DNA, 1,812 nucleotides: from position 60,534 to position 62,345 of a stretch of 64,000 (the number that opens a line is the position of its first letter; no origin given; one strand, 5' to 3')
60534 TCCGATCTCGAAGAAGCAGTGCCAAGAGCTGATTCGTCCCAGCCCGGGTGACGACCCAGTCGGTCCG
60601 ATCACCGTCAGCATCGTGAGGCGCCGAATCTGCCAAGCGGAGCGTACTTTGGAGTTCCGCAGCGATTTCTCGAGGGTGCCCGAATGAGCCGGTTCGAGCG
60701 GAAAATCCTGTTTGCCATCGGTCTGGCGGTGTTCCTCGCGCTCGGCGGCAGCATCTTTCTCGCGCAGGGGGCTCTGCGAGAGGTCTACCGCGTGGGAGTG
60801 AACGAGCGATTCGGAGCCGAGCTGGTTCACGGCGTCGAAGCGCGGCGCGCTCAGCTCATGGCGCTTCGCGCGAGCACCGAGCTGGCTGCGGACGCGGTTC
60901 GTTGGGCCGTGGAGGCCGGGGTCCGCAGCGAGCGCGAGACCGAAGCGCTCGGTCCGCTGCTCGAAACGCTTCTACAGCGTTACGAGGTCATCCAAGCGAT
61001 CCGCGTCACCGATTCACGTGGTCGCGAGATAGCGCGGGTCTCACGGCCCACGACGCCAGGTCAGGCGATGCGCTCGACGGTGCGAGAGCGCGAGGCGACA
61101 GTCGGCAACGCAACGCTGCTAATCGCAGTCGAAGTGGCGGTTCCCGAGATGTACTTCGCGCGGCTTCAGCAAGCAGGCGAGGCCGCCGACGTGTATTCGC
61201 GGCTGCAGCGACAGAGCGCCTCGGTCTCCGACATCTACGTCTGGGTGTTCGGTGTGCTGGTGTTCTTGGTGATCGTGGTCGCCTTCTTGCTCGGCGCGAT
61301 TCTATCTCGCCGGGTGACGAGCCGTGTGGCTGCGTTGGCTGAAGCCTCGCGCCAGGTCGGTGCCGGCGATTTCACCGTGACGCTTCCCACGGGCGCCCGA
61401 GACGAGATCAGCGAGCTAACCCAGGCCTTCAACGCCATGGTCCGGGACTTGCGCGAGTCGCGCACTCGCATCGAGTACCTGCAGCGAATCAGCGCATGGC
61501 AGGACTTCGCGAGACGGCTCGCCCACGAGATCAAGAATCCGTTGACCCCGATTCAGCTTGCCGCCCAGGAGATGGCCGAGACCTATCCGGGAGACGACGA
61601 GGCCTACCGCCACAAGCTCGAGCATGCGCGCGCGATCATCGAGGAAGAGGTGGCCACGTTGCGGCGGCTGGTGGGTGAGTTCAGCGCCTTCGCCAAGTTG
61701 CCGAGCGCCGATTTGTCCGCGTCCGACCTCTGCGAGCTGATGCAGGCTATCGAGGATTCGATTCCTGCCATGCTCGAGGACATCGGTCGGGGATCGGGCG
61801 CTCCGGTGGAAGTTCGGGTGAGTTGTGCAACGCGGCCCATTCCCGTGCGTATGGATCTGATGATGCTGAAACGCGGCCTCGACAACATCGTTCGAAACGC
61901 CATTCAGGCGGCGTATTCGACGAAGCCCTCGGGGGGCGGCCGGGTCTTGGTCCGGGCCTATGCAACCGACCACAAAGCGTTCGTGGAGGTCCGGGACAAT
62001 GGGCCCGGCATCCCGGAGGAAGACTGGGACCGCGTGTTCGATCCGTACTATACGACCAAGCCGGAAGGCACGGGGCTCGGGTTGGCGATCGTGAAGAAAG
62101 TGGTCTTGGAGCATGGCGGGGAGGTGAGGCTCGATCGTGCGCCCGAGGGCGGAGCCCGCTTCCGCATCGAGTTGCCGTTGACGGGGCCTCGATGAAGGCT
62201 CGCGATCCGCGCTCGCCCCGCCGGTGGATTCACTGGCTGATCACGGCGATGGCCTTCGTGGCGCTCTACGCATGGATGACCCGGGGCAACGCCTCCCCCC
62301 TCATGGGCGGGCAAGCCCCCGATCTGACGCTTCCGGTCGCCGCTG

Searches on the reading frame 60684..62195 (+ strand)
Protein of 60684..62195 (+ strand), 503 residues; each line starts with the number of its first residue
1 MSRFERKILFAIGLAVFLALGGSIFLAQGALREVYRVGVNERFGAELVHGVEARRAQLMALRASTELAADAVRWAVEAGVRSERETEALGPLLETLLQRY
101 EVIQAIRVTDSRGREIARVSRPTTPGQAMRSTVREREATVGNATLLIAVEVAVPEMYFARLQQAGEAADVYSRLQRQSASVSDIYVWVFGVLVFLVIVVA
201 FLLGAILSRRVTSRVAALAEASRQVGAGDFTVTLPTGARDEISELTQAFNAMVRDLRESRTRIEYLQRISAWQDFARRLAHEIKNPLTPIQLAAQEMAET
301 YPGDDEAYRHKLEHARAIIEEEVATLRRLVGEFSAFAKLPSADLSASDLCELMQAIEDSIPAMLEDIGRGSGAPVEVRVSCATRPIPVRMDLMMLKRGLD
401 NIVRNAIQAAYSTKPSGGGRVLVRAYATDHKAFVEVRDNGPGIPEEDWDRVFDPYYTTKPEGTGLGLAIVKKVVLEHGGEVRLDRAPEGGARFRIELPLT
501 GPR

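Call 58: search_protein_families(library=ncbifam, proteins=[window:60684-62195:+], max_evalue=1e-10)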
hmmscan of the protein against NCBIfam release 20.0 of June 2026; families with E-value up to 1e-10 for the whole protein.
window:60684-62195:+ (503 aa): 67 families (the best 25 are shown)
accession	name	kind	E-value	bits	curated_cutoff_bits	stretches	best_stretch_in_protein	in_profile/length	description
NF047496.1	HK_LIC11548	equivalog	7.8e-53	180.1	750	1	188-499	276-589/589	LIC_11548 family sensor histidine kinase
NF008468.0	PRK11360.1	equivalog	2.6e-45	154.9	646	1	261-499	385-608/616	two-component system sensor histidine kinase AtoS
NF007004.0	PRK09467.1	equivalog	8.3e-35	120.4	415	1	193-499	161-436/440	two-component system sensor histidine kinase EnvZ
NF033092.0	HK_WalK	equivalog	1.7e-34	119.4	725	1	273-499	373-594/594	cell wall metabolism sensor histidine kinase WalK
NF008312.0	PRK11100.1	equivalog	1.8e-33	116.1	356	1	194-499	189-474/477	two-component system sensor histidine kinase CreC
NF007688.0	PRK10364.1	equivalog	4.9e-33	114.6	479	1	266-500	234-452/460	two-component system sensor histidine kinase ZraS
TIGR01386.1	cztS_silS_copS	subfamily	3.8e-32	111.9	292.55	1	80-498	58-457/457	heavy metal sensor histidine kinase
NF058527.1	HistKinChvGCaul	equivalog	3.5e-31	108.5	740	1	166-498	214-532/535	two-component sensor histidine kinase ChvG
NF041210.1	his_kin_PieS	equivalog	5.7e-30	104.7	850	1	182-499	163-470/474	two component system sensor histidine kinase PieS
NF040691.1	MtrAB_MtrB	equivalog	1.1e-29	103.8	450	1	168-499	168-492/507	MtrAB system histidine kinase MtrB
NF045900.1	HisKinCpxALeg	equivalog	4.7e-29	101.4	800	1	192-499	157-451/451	two-component system sensor histidine kinase CpxA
NF007007.0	PRK09470.1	equivalog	8e-29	100.8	486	1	191-500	172-460/463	envelope stress sensor histidine kinase CpxA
NF012163.2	BaeS_SmeS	equivalog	2.6e-27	95.8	500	1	185-498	165-457/457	sensor histidine kinase efflux regulator BaeS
NF046044.1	PnpS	equivalog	5e-27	94.9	400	1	273-498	171-390/390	two-component system histidine kinase PnpS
NF007898.0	PRK10604.1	equivalog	5.1e-27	95.1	478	1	206-499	155-423/433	two-component system sensor histidine kinase RstB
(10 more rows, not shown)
